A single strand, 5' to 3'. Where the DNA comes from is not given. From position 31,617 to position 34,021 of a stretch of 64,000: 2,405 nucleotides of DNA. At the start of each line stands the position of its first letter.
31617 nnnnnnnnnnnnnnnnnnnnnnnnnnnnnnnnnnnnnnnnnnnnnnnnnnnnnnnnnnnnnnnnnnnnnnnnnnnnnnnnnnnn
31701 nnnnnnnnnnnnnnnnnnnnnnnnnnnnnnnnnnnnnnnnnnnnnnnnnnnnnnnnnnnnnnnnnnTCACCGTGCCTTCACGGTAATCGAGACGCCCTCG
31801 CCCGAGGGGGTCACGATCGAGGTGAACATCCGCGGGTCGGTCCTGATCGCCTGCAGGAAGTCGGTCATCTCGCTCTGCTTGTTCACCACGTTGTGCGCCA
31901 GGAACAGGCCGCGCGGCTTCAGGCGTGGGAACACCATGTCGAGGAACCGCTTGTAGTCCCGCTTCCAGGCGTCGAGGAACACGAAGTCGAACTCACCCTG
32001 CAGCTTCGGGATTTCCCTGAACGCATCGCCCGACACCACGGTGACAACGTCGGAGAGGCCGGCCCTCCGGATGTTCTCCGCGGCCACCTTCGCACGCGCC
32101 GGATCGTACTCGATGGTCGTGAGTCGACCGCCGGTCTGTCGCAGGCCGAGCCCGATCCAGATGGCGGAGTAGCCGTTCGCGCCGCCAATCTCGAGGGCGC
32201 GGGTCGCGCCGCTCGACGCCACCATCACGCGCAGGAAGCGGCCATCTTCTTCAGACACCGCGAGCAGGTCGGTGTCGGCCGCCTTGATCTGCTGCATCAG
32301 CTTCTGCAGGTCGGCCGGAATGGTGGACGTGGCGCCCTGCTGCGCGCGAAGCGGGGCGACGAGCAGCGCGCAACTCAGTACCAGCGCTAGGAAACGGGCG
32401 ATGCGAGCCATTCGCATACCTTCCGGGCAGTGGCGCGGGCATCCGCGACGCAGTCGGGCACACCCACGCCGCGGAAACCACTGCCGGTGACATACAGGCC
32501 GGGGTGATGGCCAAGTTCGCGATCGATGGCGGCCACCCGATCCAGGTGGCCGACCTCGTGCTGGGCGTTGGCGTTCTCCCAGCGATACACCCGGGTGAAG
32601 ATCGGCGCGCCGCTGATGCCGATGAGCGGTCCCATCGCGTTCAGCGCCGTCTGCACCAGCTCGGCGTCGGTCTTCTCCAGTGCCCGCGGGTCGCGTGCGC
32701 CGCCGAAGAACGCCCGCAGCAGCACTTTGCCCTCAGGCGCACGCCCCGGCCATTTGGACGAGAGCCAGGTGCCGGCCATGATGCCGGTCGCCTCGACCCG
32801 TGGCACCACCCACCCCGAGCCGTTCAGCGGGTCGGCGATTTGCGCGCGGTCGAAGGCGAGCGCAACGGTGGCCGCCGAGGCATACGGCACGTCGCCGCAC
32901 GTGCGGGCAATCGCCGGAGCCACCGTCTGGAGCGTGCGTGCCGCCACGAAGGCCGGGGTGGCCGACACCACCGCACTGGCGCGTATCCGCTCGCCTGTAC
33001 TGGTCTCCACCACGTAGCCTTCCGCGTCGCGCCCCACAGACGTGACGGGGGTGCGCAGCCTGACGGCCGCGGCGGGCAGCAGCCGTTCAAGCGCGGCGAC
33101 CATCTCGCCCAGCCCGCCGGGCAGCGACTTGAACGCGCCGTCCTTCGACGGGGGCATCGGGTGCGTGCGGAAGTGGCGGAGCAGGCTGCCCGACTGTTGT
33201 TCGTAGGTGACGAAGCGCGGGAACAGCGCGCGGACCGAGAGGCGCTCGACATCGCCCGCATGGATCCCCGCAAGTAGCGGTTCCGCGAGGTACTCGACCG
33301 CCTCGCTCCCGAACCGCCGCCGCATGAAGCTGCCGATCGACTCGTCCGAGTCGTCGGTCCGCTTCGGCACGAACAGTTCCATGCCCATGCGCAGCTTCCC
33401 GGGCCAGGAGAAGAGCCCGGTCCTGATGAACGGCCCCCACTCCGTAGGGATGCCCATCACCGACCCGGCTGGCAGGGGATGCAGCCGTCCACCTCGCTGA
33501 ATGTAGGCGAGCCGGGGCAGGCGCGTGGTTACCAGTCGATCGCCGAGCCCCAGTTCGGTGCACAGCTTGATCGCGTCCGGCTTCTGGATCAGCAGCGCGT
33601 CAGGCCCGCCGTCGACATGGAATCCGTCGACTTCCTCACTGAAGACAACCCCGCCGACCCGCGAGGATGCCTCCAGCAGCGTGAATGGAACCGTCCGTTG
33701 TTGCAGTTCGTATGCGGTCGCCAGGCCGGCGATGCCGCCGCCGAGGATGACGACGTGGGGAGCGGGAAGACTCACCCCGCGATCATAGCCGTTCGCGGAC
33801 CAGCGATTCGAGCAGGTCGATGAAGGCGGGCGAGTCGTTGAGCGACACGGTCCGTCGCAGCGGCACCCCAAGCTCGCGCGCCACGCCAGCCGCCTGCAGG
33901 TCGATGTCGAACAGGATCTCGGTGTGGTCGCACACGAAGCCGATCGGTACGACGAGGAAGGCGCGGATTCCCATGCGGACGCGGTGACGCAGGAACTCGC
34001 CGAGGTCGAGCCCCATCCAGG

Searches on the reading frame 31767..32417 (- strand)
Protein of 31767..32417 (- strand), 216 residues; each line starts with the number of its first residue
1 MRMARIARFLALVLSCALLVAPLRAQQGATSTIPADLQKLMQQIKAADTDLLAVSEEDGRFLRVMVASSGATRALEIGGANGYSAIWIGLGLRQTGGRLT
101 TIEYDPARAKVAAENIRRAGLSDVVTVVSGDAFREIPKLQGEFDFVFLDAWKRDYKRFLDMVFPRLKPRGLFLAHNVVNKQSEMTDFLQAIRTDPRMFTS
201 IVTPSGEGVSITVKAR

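Call 10: search_protein_families(library=pfam, proteins=[window:31767-32417:-], max_evalue=0.001)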
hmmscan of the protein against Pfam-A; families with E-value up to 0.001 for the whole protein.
window:31767-32417:- (216 aa): 5 families
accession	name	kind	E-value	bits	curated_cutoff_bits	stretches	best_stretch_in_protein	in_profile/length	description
PF01596.23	Methyltransf_3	-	5.9e-23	81.7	22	1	37-178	11-156/204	O-methyltransferase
PF13578.12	Methyltransf_24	-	1.2e-17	65.1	26.3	1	75-177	1-105/105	Methyltransferase domain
PF08241.18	Methyltransf_11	-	1.3e-05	26.2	21.2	1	75-173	1-94/95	Methyltransferase domain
PF08704.16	GCD14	-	5.1e-05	23.5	26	1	96-149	65-120/247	tRNA methyltransferase complex GCD14 subunit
PF02475.24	TRM5-TYW2_MTfase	-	5.6e-05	23.6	28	1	95-181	59-142/164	TRM5/TYW2 methyltransferase domain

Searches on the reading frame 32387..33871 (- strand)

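Call 10: search_protein_families(library=pfam, proteins=[window:32387-33871:-], max_evalue=0.001)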
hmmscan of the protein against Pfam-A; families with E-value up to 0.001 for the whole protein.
window:32387-33871:- (494 aa): 8 families
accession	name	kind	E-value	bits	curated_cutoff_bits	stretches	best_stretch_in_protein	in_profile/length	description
PF01593.30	Amino_oxidase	-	1e-62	213.3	19.8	1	47-485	1-442/443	Flavin containing amine oxidoreductase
PF13450.12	NAD_binding_8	-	2.4e-12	47.4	21.9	1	42-105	1-66/68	NAD(P)-binding Rossmann-like domain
PF01266.30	DAO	-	2.1e-09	37.8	27.9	1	39-73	1-35/353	FAD dependent oxidoreductase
PF13738.12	Pyr_redox_3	-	1.8e-05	24.6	30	0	270-313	98-140/305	Pyridine nucleotide-disulphide oxidoreductase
PF07992.20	Pyr_redox_2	-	0.00012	22.1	26.1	0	39-69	2-32/291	Pyridine nucleotide-disulphide oxidoreductase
PF00890.30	FAD_binding_2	-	0.00017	21.4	20.4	0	39-74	1-36/414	FAD binding domain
PF05834.18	Lycopene_cycl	-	0.00017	21.3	23.4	0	261-314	94-148/380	Lycopene cyclase protein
PF13454.12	NAD_binding_9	-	0.00088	19.7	21.8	0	261-305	107-152/155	FAD-NAD(P)-binding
